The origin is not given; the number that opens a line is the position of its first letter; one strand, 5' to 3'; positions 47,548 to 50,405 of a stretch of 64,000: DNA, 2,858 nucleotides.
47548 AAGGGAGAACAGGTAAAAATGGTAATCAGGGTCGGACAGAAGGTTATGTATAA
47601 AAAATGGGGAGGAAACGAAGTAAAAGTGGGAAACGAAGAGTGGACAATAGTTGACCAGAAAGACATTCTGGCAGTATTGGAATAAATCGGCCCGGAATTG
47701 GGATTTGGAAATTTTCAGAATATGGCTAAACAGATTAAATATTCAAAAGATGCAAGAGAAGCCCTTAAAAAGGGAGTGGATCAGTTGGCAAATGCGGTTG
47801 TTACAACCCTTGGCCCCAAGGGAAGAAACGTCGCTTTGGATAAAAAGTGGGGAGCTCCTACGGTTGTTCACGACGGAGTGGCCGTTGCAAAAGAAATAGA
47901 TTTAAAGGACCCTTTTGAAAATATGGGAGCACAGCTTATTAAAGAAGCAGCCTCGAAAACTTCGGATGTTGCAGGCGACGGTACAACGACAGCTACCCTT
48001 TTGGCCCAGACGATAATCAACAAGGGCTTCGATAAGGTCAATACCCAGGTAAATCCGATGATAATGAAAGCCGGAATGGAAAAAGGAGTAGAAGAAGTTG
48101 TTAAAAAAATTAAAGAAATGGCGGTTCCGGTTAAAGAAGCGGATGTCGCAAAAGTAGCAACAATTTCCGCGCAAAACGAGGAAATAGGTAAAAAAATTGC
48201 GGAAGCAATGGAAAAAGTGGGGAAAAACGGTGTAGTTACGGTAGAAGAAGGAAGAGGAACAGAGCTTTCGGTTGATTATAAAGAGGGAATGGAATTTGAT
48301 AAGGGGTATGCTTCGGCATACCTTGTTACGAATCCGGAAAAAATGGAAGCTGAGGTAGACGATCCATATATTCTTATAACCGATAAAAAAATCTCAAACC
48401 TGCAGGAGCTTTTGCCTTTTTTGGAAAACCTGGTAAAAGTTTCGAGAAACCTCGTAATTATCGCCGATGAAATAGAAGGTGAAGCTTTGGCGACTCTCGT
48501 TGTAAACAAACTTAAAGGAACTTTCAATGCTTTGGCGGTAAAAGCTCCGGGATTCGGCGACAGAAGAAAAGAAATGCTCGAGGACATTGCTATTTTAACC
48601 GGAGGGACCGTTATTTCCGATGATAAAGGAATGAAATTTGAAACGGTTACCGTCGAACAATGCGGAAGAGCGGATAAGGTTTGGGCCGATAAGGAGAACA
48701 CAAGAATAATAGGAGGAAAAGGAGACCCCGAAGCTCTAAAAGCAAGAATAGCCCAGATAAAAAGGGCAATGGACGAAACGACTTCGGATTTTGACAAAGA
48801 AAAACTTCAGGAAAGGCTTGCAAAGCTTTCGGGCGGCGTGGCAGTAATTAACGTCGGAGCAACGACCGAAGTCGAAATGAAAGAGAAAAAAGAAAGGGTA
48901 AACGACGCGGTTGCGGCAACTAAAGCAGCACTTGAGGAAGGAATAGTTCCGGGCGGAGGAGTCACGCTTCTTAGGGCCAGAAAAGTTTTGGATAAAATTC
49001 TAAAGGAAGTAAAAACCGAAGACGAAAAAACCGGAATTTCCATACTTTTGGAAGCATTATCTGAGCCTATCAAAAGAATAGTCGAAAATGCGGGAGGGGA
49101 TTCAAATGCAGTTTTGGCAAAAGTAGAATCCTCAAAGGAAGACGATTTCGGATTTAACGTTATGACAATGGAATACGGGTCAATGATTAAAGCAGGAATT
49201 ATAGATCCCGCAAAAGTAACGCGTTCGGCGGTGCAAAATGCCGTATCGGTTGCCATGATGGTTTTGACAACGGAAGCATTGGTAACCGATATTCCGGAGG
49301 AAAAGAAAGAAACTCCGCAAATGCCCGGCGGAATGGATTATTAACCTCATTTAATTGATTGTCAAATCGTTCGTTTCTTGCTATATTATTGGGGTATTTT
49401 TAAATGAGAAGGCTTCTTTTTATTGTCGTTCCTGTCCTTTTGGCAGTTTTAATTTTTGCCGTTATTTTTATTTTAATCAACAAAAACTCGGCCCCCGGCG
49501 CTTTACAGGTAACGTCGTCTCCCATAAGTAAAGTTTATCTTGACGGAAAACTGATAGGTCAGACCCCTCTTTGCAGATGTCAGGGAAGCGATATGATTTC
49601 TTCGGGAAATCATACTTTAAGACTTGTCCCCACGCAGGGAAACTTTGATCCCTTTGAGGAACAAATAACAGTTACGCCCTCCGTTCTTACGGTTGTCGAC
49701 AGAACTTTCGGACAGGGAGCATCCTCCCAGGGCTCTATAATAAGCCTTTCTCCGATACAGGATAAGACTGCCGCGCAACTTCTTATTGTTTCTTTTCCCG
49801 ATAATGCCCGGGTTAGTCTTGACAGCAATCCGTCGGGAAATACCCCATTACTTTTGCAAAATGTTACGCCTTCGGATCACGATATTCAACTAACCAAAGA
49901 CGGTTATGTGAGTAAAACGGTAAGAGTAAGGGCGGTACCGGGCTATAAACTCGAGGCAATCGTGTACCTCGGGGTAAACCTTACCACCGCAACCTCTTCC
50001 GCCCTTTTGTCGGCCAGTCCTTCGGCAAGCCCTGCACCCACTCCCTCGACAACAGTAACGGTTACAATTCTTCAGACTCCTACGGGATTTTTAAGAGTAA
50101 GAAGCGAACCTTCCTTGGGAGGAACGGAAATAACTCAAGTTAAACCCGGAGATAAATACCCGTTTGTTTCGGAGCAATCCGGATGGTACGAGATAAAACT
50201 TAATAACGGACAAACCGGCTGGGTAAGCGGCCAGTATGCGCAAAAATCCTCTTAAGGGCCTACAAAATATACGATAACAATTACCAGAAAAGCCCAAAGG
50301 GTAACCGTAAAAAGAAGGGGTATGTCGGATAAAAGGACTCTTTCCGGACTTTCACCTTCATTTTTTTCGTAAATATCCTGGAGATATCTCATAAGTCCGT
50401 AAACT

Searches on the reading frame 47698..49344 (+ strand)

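Call 9: search_protein_families(library=pfam, proteins=[window:47698-49344:+], max_evalue=0.01)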
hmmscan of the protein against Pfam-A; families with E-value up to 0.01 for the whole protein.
window:47698-49344:+ (548 aa): 2 families
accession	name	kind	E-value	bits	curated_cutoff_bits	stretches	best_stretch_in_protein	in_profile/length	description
PF00118.29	Cpn60_TCP1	-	1.5e-72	245.4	34.3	1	30-531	1-488/490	TCP-1/cpn60 chaperonin family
PF08986.15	DUF1889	-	0.0018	18.7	26.9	1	105-182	3-81/96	Domain of unknown function (DUF1889)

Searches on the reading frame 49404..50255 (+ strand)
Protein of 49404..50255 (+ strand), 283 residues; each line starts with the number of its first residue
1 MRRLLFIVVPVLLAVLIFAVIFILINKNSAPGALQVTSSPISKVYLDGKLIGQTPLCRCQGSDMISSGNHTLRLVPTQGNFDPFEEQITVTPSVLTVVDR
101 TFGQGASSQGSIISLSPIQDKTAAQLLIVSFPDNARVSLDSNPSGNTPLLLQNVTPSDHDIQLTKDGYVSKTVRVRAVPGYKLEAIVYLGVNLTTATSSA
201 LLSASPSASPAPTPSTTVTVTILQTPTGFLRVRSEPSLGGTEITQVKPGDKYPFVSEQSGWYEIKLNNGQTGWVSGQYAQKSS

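Call 9: search_protein_families(library=pfam, proteins=[window:49404-50255:+], max_evalue=0.01)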
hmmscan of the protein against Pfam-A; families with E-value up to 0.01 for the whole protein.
window:49404-50255:+ (283 aa): 4 families
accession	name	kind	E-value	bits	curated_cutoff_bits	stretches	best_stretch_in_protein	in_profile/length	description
PF08308.17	PEGA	-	9.3e-18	64.4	20.8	2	125-179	3-59/71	PEGA domain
PF08239.17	SH3_3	-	1.1e-14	54.8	27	1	229-278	2-52/54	Bacterial SH3 domain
PF06832.18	BiPBP_C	-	0.0015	18.9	26.8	0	43-82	47-86/90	Penicillin-Binding Protein C-terminus Family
PF18348.7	SH3_16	-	0.0026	17.9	25.8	0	233-275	2-45/49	Bacterial dipeptidyl-peptidase Sh3 domain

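Call 49: search_protein_families(library=ncbifam, proteins=[window:49404-50255:+], max_evalue=0.01)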
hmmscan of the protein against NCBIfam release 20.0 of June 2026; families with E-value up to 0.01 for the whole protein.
window:49404-50255:+ (283 aa): 4 families
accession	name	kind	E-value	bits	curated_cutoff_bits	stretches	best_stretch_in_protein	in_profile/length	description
NF047815.1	LIC10124_lipo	equivalog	1.5e-06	27.1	650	1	28-167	194-313/516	LIC10124 family lipoprotein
NF040678.1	EntFM_CwpFM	equivalog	0.00014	21.1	720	1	227-278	222-272/430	enterotoxin EntFM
TIGR04211.1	SH3_and_anchor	equivalog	0.00046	19.9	65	1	231-281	9-60/198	TIGR04211 family SH3 domain-containing protein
NF010495.0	PRK13914.1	equivalog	0.00056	19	647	1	228-280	87-140/481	invasion associated endopeptidase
